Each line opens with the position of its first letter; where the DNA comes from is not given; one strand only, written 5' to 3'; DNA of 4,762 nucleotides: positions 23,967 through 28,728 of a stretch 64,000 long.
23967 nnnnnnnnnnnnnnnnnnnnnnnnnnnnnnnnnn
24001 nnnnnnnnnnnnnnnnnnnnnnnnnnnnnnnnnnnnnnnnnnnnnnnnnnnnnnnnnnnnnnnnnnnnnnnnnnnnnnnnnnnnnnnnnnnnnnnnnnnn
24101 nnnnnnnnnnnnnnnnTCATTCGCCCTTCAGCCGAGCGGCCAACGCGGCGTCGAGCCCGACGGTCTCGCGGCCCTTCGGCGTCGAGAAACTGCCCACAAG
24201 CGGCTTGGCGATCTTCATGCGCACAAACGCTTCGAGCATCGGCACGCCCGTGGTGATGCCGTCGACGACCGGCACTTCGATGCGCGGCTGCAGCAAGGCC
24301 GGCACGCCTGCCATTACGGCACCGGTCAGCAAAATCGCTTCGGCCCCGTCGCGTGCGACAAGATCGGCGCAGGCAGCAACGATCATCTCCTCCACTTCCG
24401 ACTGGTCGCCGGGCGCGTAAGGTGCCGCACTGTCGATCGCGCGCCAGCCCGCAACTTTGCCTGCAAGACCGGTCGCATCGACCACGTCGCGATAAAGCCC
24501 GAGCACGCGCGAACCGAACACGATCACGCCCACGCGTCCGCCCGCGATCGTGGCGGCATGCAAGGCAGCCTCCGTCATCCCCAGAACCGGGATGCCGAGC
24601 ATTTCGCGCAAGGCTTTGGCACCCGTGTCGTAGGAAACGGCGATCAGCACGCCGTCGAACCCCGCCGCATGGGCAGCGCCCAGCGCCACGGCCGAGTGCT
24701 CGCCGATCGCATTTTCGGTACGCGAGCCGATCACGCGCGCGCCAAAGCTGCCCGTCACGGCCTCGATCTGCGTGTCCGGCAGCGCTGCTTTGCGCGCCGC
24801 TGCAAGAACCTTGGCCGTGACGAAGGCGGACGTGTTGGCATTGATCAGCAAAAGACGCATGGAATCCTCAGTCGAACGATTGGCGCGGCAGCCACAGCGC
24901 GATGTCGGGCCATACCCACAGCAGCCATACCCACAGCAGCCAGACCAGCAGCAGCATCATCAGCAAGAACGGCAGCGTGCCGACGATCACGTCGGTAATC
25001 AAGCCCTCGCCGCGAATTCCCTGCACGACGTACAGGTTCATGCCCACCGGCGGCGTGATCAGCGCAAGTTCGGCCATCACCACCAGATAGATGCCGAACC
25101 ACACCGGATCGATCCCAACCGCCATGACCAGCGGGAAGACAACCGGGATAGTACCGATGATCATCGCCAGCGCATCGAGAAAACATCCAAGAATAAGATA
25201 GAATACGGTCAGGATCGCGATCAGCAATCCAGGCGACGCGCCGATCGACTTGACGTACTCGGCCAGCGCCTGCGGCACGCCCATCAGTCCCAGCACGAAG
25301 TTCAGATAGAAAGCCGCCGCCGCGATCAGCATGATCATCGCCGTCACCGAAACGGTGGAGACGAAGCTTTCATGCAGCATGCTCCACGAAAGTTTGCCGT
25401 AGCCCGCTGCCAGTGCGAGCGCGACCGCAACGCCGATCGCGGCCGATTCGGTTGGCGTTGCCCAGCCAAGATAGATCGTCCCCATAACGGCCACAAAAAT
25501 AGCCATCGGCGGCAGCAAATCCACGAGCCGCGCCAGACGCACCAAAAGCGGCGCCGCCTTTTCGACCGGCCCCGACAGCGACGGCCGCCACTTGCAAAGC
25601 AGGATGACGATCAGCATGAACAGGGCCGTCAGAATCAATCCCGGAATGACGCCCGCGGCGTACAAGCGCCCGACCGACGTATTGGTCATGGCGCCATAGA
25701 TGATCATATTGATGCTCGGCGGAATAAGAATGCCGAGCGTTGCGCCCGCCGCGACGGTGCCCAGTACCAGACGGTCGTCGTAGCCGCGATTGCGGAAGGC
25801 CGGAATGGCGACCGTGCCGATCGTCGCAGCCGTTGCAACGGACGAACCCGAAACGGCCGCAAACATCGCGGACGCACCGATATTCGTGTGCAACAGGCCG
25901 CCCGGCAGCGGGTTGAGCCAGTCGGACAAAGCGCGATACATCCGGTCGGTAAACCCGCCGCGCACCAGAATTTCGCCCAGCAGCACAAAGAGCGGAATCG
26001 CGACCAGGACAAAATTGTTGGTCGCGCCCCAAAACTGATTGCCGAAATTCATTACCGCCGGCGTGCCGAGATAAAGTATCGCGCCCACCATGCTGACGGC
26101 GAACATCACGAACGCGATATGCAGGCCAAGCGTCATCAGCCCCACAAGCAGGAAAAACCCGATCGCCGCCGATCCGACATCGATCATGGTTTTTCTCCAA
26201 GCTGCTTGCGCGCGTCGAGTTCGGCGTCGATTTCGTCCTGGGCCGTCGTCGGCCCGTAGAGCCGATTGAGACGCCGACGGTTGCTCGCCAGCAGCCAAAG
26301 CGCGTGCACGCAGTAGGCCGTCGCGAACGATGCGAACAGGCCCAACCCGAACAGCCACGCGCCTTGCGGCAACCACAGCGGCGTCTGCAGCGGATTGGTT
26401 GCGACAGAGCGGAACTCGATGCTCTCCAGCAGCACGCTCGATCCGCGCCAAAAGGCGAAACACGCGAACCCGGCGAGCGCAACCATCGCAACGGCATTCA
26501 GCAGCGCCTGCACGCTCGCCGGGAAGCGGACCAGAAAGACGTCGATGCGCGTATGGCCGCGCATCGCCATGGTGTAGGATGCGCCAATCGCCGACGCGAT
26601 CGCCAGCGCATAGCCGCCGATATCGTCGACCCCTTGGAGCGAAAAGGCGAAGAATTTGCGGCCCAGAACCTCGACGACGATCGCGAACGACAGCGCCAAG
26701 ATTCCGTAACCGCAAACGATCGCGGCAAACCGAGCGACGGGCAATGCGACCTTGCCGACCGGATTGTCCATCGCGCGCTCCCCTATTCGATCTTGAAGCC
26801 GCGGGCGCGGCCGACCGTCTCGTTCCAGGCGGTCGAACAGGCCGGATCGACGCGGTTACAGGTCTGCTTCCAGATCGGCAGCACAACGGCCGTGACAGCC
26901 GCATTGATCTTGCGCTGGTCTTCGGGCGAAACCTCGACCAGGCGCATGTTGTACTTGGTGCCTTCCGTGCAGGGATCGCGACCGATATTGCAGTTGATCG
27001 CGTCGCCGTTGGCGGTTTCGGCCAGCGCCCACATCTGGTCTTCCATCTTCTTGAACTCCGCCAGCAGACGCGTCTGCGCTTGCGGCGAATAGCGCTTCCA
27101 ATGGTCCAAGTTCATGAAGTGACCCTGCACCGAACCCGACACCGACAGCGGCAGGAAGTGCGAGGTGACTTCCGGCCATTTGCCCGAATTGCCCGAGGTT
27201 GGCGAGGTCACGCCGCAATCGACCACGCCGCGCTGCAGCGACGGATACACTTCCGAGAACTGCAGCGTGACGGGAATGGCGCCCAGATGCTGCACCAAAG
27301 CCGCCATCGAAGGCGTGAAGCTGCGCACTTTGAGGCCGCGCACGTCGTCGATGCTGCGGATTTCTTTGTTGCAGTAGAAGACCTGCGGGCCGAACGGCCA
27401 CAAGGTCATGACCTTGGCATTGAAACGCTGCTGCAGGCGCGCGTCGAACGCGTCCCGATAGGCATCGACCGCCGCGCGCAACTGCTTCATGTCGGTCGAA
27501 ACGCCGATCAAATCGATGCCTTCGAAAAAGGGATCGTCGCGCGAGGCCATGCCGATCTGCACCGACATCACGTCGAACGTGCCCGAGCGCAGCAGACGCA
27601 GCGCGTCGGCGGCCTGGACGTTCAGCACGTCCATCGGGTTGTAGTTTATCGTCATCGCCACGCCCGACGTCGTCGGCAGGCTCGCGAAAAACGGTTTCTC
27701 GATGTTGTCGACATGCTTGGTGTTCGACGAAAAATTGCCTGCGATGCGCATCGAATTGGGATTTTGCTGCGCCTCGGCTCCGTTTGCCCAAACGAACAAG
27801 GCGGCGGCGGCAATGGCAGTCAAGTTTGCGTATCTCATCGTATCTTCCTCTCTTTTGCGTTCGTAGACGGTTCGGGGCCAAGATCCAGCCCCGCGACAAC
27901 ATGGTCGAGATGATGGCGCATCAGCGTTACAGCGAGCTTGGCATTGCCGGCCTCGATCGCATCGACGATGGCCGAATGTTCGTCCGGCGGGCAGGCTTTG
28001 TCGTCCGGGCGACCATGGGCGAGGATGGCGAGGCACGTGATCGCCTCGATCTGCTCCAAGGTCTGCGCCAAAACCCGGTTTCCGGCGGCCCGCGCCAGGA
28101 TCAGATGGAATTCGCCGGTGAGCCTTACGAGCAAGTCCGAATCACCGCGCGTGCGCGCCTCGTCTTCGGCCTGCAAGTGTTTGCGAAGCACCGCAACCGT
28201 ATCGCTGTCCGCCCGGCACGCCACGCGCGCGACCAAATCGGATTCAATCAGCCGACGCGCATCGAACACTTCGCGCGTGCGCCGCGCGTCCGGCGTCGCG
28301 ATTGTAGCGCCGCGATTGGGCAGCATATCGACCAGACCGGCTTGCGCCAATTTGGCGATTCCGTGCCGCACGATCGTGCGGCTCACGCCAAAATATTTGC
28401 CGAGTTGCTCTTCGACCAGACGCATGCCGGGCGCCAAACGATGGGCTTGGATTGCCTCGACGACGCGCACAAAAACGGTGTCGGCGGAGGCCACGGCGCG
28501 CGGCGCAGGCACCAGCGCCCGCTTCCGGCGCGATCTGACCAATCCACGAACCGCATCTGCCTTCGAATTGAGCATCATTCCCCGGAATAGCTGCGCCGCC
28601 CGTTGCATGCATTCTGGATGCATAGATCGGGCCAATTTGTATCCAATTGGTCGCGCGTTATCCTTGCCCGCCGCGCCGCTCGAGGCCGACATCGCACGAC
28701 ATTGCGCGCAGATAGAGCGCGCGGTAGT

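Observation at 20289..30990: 10 kb operon combining hydantoin/ureide-type enzymes with TRAP uptake, GGT and Fe-ADH: candidate undescribed catabolic pathway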

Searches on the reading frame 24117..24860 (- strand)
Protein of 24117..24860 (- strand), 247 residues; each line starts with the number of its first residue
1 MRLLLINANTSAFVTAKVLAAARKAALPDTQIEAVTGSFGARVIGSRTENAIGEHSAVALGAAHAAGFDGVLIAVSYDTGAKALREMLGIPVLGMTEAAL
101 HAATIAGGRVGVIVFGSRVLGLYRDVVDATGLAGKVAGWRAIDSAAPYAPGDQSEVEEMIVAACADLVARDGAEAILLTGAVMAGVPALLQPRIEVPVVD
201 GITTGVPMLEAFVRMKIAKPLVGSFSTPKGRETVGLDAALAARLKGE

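Call 5: search_protein_families(library=pfam, proteins=[window:24117-24860:-], max_evalue=0.01)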
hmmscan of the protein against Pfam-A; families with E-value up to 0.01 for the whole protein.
window:24117-24860:- (247 aa): 1 family
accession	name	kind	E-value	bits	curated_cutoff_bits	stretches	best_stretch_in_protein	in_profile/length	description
PF01177.27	Asp_Glu_race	-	1.4e-35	123.4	31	1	3-208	1-210/211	Asp/Glu/Hydantoin racemase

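Call 6: search_protein_families(library=ncbifam, proteins=[window:24117-24860:-], max_evalue=0.01)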
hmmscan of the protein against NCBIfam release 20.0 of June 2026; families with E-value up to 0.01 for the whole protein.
window:24117-24860:- (247 aa): 1 family
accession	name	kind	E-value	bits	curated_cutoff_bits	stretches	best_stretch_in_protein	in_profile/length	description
TIGR03234.1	OH-pyruv-isom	equivalog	0.0054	16.1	353.45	1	62-157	22-116/254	hydroxypyruvate isomerase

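Call 8: search_solved_structures(query=window:24117-24860:-, max_evalue=0.001)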
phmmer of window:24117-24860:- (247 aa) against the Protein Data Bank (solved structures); distinct sequences matched with E-value up to 0.001: 4.
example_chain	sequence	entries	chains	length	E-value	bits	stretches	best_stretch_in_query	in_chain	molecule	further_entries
5lfd_A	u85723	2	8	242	4.3e-27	98.7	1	1-238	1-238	Allantoin racemase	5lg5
3qvk_A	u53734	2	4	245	7.8e-23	84.7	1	2-232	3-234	Putative hydantoin racemase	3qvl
3qvj_A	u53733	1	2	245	7.9e-23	84.7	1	2-232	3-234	Putative hydantoin racemase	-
2eq5_A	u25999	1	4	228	0.00021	24.5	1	65-217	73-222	228aa long hypothetical hydantoin racemase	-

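Call 27: search_solved_structures(query=window:24117-24860:-, max_evalue=1e-10, show_alignments=2)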
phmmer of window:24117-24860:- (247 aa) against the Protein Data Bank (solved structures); distinct sequences matched with E-value up to 1e-10: 3.
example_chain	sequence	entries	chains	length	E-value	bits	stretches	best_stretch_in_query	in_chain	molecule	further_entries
5lfd_A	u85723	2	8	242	4.3e-27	98.7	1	1-238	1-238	Allantoin racemase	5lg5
3qvk_A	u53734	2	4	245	7.8e-23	84.7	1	2-232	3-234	Putative hydantoin racemase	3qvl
3qvj_A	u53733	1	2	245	7.9e-23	84.7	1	2-232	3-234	Putative hydantoin racemase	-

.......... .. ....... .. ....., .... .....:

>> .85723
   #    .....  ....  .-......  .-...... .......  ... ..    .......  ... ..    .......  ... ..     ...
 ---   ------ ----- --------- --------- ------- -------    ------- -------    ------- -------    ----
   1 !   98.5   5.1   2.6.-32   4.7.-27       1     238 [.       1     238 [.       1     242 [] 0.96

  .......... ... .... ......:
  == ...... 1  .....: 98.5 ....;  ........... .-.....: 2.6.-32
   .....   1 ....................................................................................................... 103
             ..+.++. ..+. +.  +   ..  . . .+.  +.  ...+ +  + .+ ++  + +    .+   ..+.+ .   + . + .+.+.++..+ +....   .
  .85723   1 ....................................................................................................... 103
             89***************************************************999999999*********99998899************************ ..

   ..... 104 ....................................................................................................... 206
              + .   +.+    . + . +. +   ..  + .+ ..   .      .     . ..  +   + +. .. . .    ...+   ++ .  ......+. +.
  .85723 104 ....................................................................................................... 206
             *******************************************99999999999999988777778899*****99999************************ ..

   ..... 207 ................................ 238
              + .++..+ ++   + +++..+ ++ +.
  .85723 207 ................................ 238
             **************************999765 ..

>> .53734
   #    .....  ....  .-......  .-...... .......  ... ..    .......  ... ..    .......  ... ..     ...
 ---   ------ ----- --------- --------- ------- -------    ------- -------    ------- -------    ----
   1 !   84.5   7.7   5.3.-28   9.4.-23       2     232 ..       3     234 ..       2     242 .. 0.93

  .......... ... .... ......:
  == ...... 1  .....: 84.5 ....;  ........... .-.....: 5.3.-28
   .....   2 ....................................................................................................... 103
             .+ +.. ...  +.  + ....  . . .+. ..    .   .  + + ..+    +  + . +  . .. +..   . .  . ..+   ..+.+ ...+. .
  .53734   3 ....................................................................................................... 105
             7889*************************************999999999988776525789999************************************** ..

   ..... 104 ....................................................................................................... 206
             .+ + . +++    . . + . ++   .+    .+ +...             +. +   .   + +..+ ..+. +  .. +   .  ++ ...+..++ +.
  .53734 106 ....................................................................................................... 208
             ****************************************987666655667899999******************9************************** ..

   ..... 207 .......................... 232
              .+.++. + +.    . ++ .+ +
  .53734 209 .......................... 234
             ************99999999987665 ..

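Call 79: search_protein_representatives(protein=window:24117-24860:-)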
Query: 247 residues. Proteins with E-value up to 0.001 (for the whole library): 2291; up to 1e-10: 674; up to 1e-30: 53. The best 150 are listed.
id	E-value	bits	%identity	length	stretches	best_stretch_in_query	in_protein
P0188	8.8e-69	248.1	54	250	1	1-244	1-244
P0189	6.4e-65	235.5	51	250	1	1-243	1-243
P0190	7.0e-61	222.3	50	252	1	1-247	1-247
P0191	4.7e-53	196.7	53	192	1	1-187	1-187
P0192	2.0e-52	194.7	45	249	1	1-238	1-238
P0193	3.0e-52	194.1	46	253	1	1-244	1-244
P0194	2.1e-51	191.3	43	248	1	1-244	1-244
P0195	2.0e-50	188.1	46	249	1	1-246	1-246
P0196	7.2e-48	179.7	57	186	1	2-159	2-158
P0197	5.2e-46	173.7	43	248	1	1-240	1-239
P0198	4.1e-45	170.7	50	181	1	69-244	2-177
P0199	4.3e-45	170.6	41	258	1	2-241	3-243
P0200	8.4e-45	169.7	40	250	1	1-235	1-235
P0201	9.6e-44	166.3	42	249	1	1-247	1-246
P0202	1.8e-43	165.3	41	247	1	1-242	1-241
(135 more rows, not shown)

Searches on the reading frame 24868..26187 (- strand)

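Call 5: search_protein_families(library=pfam, proteins=[window:24868-26187:-], max_evalue=0.01)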
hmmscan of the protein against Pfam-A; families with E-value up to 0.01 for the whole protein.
window:24868-26187:- (439 aa): 1 family
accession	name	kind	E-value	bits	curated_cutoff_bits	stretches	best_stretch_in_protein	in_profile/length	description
PF06808.19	DctM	-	1.3e-89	301.4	23.8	1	12-418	2-407/413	Tripartite ATP-independent periplasmic transporter, DctM component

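Call 6: search_protein_families(library=ncbifam, proteins=[window:24868-26187:-], max_evalue=0.01)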
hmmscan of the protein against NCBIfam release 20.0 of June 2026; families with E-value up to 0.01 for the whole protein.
window:24868-26187:- (439 aa): 3 families
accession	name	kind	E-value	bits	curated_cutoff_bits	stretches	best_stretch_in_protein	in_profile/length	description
TIGR00786.1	dctM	subfamily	6.5e-97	324.8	268.45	1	21-418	1-394/405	TRAP transporter large permease subunit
NF011634.1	PRK15060.1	equivalog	3.2e-43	148.4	800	1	13-419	9-412/425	2,3-diketo-L-gulonate TRAP transporter large permease YiaN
TIGR02123.1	TRAP_fused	subfamily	1.3e-14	53.8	320.65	1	54-394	161-505/615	TRAP transporter fused permease subunit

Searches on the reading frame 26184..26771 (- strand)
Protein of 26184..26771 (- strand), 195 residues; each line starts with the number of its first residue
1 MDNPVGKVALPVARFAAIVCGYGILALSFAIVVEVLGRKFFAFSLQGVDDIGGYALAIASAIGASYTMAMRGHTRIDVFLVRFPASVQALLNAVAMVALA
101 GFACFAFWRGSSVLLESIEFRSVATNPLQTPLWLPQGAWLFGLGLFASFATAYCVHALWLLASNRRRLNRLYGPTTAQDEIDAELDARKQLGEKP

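Call 5: search_protein_families(library=pfam, proteins=[window:26184-26771:-], max_evalue=0.01)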
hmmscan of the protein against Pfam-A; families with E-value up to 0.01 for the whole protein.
window:26184-26771:- (195 aa): 1 family
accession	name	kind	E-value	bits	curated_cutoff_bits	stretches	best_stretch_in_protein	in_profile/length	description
PF04290.18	DctQ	-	1e-21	77.7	28.3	1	30-156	4-128/132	Tripartite ATP-independent periplasmic transporters, DctQ component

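Call 6: search_protein_families(library=ncbifam, proteins=[window:26184-26771:-], max_evalue=0.01)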
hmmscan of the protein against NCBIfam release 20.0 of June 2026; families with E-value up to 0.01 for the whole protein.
window:26184-26771:- (195 aa): 0 families

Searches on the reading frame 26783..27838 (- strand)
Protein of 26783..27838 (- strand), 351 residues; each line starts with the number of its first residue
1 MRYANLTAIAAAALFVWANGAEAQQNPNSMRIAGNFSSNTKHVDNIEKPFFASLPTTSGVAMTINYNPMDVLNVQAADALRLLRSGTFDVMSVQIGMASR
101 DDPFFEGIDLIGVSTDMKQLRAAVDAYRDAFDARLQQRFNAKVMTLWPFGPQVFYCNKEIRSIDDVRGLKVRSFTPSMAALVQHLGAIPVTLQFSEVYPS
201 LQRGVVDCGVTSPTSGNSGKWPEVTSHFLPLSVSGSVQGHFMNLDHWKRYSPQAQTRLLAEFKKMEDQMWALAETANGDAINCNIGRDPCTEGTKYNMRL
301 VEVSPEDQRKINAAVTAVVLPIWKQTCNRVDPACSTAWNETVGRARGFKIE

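Call 5: search_protein_families(library=pfam, proteins=[window:26783-27838:-], max_evalue=0.01)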
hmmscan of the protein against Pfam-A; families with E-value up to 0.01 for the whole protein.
window:26783-27838:- (351 aa): 1 family
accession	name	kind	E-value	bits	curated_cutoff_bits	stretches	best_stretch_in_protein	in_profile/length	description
PF03480.18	DctP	-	3.8e-25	89.2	23.4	1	49-320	17-280/286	Bacterial extracellular solute-binding protein, family 7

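Call 6: search_protein_families(library=ncbifam, proteins=[window:26783-27838:-], max_evalue=0.01)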
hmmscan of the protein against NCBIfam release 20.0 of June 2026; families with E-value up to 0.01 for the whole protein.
window:26783-27838:- (351 aa): 2 families
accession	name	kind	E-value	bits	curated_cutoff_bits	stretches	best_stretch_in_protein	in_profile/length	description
NF037995.1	TRAP_S1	subfamily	3.2e-25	89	50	1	58-281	27-250/271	TRAP transporter substrate-binding protein DctP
TIGR00787.1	dctP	subfamily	1.4e-17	64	175.05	1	57-267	25-236/257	DctP family TRAP transporter solute-binding subunit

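Call 19: search_solved_structures(query=window:26783-27838:-, max_evalue=0.001)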
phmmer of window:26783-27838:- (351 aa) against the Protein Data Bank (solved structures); distinct sequences matched with E-value up to 0.001: 74 (the best 60 are shown).
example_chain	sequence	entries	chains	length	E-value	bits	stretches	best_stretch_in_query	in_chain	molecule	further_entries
2pfz_A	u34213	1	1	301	5.6e-13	51.8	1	38-277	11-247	Putative exported protein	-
2pfy_A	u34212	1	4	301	3.7e-12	49.1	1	76-228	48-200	Putative exported protein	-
4n4u_A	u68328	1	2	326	8.2e-12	48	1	142-260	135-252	Putative ABC transporter periplasmic solute-binding protein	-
4uab_A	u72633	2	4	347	2.2e-11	46.6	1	45-259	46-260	Twin-arginine translocation pathway signal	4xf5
2hpg_A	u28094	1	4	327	1.5e-10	43.9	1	131-224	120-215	ABC transporter, periplasmic substrate-binding protein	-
4nap_A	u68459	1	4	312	5.5e-10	42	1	130-257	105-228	Extracellular solute-binding protein, family 7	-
4pfr_A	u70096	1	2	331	5.8e-10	41.9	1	65-231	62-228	TRAP dicarboxylate transporter, DctP subunit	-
4pgn_A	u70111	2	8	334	6.4e-10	41.8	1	130-257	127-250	Extracellular solute-binding protein, family 7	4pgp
6wgm_A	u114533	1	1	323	1.7e-09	40.4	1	126-230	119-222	TRAP-type C4-dicarboxylate transport system, periplasmic component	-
9fve_A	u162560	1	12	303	8.6e-09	38.1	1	80-213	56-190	Sialic acid-binding periplasmic protein SiaP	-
7a5q_A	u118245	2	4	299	1.6e-08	37.2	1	80-213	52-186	DctP family TRAP transporter solute-binding subunit | Sialic acid-binding periplasmic protein SiaP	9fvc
4mag_A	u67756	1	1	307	1.6e-08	37.2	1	80-213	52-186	Sialic Acid Binding Protein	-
9fvb_A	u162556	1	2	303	1.6e-08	37.2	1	80-213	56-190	Sialic acid-binding periplasmic protein SiaP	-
4p1e_A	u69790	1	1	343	2.7e-08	36.5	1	146-264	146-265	TRAP dicarboxylate transporter, DctP subunit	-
7a5c_A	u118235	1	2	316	2.8e-08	36.4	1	80-213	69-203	Sialic acid-binding periplasmic protein SiaP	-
2vpn_A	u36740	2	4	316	2.7e-05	26.6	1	134-224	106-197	PERIPLASMIC SUBSTRATE BINDING PROTEIN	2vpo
3gyy_A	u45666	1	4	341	3.1e-05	26.4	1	134-224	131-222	Periplasmic substrate binding protein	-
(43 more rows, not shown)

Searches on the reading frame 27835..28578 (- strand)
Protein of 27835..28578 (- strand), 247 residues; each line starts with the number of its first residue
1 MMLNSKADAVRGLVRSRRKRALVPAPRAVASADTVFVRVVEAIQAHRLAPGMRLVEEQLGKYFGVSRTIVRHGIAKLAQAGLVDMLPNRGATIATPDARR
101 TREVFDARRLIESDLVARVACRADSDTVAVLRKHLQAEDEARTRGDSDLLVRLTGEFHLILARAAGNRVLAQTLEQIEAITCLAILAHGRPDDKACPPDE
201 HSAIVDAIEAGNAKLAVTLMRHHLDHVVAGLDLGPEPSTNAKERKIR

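Call 5: search_protein_families(library=pfam, proteins=[window:27835-28578:-], max_evalue=0.01)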
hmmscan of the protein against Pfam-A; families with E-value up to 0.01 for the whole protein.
window:27835-28578:- (247 aa): 3 families
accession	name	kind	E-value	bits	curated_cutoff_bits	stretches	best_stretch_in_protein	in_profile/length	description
PF07729.17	FCD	-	1.3e-25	90.7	24.3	1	103-225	1-124/125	FCD domain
PF00392.27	GntR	-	5.6e-11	42.4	27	1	33-93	3-64/64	Bacterial regulatory proteins, gntR family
PF08279.18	HTH_11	-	0.0067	16.7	25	0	57-90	19-53/55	HTH domain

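Call 6: search_protein_families(library=ncbifam, proteins=[window:27835-28578:-], max_evalue=0.01)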
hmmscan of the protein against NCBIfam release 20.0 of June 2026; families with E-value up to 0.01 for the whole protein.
window:27835-28578:- (247 aa): 15 families
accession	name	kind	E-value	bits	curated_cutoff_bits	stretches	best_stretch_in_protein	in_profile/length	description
TIGR03338.1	phnR_burk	equivalog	3.5e-26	92.2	271.5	1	40-226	21-208/212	phosphonate utilization associated transcriptional regulator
NF003011.0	PRK03837.1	subfamily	6.9e-18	65.1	260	2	105-229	108-231/241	transcriptional regulator NanR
NF007741.0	PRK10421.1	equivalog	3.8e-17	62.5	311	2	97-230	94-232/262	transcriptional regulator LldR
TIGR02018.2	his_ut_repres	equivalog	2.7e-06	26.9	220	1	38-101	7-71/226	histidine utilization transcriptional repressor HutC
NF007442.0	PRK09990.1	equivalog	3e-06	26.8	301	1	51-228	31-232/256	transcriptional regulator GlcC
NF008504.0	PRK11414.1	equivalog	5.1e-06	26.4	225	1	45-177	26-158/221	GntR family transcriptional regulator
NF007588.0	PRK10225.1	equivalog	1.2e-05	24.8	442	1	42-177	21-171/257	Uxu operon transcriptional regulator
NF008576.0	PRK11534.1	equivalog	3e-05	23.8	218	1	45-224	22-210/225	DNA-binding transcriptional regulator CsiR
TIGR02325.1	C_P_lyase_phnF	equivalog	0.00012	21.7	156.8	1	38-94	16-73/238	phosphonate metabolism transcriptional regulator PhnF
TIGR02404.1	trehalos_R_Bsub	equivalog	0.00016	21.4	211.95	1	34-93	4-64/233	trehalose operon repressor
NF007001.0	PRK09464.1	equivalog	0.00028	20.6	330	0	33-83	13-64/254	pyruvate dehydrogenase complex transcriptional repressor PdhR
NF008571.0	PRK11523.1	equivalog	0.00032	20.2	396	0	63-178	42-167/258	transcriptional regulator ExuR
NF052290.2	MocR_like_YczR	exception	0.0038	16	487.4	1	32-104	21-94/458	MocR-like transcription factor YczR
NF008273.0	PRK11050.1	equivalog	0.0071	16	153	1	59-99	60-100/156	manganese-binding transcriptional regulator MntR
TIGR03337.1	phnR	equivalog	0.0096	15.6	296.75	0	39-96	10-68/231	phosphonate utilization transcriptional regulator PhnR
